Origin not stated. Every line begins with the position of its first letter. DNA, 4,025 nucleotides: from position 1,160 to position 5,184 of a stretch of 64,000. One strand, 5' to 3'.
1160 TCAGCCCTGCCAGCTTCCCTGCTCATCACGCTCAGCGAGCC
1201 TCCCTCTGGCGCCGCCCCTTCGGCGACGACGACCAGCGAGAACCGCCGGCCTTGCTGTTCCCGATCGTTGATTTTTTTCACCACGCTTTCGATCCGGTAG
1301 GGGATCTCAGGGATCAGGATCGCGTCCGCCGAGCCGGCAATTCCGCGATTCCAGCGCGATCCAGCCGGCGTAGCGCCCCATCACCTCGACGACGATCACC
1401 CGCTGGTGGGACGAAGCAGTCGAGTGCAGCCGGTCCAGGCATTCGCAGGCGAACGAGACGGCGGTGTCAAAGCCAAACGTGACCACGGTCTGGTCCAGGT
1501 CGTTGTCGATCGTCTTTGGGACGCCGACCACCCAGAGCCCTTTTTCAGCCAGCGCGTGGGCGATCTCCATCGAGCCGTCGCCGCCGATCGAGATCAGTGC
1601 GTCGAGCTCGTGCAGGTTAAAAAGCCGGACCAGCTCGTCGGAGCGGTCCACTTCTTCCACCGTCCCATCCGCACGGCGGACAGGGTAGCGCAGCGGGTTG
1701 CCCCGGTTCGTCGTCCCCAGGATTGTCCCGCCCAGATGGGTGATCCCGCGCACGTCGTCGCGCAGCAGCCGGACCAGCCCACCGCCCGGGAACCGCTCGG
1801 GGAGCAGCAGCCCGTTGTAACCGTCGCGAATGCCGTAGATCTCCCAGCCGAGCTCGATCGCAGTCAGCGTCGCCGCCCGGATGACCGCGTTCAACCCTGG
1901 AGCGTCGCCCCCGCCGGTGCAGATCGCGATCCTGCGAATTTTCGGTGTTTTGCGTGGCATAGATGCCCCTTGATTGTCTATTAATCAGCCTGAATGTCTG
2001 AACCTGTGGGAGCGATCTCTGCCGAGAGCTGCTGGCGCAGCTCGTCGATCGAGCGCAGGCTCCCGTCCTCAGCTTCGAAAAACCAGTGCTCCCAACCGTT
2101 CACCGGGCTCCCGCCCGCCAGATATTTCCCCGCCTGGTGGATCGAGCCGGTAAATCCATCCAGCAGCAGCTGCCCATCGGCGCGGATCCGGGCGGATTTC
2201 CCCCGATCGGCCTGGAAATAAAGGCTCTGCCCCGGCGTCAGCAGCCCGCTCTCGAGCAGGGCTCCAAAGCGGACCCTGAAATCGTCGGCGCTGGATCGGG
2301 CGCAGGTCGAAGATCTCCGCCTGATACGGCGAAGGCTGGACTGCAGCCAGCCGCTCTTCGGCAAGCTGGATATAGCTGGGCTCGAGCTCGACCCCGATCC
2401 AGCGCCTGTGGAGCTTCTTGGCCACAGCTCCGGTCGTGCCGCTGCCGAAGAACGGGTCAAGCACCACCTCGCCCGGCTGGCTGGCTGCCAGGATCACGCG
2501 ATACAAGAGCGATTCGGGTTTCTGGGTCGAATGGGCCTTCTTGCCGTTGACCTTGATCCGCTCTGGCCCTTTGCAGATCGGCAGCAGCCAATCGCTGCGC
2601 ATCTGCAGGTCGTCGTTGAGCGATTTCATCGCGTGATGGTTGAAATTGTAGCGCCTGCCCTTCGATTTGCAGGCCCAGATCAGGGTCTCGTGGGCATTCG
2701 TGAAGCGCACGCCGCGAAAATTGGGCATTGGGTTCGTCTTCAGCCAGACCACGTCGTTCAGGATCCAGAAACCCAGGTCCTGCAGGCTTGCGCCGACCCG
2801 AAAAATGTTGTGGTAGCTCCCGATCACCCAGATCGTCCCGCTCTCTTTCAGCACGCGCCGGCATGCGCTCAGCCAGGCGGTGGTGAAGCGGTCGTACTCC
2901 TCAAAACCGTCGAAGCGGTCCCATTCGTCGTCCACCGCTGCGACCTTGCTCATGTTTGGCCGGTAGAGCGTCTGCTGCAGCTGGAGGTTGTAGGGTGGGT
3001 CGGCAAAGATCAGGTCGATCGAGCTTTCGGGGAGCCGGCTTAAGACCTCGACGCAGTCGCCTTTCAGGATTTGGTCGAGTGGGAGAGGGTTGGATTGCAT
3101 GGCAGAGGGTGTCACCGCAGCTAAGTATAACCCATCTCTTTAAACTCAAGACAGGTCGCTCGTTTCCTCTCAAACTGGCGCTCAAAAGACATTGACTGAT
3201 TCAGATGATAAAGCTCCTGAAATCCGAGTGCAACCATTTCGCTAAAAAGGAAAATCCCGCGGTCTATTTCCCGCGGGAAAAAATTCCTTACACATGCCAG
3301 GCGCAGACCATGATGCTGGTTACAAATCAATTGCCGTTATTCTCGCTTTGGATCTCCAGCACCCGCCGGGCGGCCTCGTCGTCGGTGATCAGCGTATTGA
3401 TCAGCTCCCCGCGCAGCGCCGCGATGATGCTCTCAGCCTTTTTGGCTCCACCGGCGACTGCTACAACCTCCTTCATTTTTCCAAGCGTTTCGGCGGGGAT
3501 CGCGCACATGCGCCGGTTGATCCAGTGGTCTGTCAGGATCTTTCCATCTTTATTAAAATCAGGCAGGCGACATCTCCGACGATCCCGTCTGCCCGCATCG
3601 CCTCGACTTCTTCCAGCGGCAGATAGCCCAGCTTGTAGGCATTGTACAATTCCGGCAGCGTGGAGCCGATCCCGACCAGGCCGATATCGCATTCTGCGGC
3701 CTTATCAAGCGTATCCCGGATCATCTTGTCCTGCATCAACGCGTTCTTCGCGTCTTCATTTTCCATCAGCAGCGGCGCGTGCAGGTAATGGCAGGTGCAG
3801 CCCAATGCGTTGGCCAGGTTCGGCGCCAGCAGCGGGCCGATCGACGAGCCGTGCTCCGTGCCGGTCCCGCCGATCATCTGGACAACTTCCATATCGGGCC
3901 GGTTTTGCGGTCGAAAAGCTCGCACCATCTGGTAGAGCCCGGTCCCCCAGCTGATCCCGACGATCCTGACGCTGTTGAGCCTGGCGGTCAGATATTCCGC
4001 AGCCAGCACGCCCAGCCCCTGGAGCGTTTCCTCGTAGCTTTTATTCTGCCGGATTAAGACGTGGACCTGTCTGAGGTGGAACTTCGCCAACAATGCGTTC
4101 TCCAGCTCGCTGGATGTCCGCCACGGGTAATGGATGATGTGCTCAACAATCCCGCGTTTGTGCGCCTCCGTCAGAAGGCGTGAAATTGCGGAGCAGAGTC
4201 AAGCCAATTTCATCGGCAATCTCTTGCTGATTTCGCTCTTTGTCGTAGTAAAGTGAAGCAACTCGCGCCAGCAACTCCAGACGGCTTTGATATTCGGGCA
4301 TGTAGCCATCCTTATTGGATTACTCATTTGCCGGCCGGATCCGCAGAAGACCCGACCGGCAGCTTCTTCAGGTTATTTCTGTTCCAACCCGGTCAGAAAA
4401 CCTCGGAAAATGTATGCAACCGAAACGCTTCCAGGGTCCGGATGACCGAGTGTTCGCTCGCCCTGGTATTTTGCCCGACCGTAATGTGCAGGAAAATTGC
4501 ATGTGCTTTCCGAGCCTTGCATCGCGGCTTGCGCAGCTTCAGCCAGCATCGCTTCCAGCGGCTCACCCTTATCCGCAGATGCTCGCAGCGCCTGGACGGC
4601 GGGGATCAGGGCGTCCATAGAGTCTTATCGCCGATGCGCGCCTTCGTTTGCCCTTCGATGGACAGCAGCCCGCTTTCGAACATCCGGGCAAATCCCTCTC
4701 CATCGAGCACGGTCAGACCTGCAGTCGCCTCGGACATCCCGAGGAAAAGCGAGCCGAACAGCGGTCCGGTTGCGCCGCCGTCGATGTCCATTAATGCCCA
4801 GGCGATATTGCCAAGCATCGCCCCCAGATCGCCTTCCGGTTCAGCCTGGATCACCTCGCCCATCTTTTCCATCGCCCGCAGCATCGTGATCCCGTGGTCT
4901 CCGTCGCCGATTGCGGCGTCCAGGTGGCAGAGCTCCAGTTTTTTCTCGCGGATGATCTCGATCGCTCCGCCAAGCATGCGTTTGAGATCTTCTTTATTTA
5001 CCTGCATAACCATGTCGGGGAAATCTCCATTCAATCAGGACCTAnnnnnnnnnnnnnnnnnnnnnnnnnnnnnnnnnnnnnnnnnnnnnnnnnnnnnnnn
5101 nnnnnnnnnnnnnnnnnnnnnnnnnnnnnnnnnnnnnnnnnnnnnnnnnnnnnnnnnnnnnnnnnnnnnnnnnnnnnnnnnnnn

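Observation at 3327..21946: Candidate tetritol / tetrose-phosphate catabolic supercluster: 2x DhaKL, coupled RpiB+TIM-like pair, Zn-ADH, CUT1 importer, SorC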

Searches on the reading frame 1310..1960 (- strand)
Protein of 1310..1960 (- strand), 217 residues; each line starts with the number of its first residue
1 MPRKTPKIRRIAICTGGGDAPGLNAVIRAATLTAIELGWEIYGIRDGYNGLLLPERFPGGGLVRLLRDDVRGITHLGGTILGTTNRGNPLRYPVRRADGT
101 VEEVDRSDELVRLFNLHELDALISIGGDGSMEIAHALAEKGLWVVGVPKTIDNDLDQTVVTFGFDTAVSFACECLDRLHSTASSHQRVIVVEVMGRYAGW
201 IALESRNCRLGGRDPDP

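Call 92: search_protein_families(library=pfam, proteins=[window:1310-1960:-], max_evalue=0.00001)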
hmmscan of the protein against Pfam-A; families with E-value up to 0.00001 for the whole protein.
window:1310-1960:- (217 aa): 1 family
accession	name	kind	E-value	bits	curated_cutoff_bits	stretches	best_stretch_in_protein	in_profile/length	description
PF00365.25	PFK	-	6.8e-64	216.3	30.9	1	10-205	1-179/277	Phosphofructokinase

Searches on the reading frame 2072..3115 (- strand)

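Call 4: search_protein_families(library=pfam, proteins=[window:2072-3115:-])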
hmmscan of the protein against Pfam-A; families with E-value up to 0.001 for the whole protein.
window:2072-3115:- (348 aa): 1 family
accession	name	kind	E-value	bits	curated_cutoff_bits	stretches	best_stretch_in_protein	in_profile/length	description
PF01555.25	N6_N4_Mtase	-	8e-64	216.1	26.7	1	33-254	1-221/221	DNA methylase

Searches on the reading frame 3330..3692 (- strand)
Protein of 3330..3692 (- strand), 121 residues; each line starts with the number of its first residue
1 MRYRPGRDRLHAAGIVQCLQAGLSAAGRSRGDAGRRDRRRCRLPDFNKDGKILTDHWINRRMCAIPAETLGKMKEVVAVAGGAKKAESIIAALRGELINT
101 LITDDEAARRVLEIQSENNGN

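Call 4: search_protein_families(library=pfam, proteins=[window:3330-3692:-])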
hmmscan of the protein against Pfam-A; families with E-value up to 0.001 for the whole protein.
window:3330-3692:- (121 aa): 1 family
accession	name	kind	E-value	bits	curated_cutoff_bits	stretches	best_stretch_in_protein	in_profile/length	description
PF04198.19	Sugar-bind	-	2.3e-17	63.5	27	1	46-113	191-257/257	Putative sugar-binding domain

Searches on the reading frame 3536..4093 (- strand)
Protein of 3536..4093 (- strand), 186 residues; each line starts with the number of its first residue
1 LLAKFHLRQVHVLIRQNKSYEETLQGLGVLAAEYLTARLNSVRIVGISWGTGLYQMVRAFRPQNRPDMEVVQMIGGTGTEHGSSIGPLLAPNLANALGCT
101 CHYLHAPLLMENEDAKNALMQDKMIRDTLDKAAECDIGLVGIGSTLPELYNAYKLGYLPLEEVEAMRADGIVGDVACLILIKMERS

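Call 4: search_protein_families(library=pfam, proteins=[window:3536-4093:-])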
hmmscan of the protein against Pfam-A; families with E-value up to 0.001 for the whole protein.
window:3536-4093:- (186 aa): 1 family
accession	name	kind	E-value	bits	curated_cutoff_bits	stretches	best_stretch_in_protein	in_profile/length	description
PF04198.19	Sugar-bind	-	5.2e-37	127.9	27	1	3-178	15-189/257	Putative sugar-binding domain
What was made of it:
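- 3327..4329 (-): SorC-family sugar-phosphate-sensing regulator. It is broken by an in-frame stop near the HTH and by a frameshift near 3557. Pfam Sugar-bind on both pieces (call 4).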

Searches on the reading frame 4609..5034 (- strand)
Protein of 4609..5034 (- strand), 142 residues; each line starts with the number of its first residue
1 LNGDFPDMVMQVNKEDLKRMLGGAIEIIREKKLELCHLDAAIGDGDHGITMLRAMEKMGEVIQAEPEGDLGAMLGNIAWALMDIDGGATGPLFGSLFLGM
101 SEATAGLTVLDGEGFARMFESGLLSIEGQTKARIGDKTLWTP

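Call 4: search_protein_families(library=pfam, proteins=[window:4609-5034:-])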
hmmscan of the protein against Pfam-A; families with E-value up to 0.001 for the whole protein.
window:4609-5034:- (142 aa): 1 family
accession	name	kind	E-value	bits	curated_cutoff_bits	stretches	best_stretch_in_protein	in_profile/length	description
PF02734.22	Dak2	-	2.8e-21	76.6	27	1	41-141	1-101/174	DAK2 domain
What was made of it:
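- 4373..5034 (-): DhaL1, the nucleotide-binding subunit of kinase 1 (frameshift at about 4618). Dak2 domain truncated at 101/174 in the ORF (call 4).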
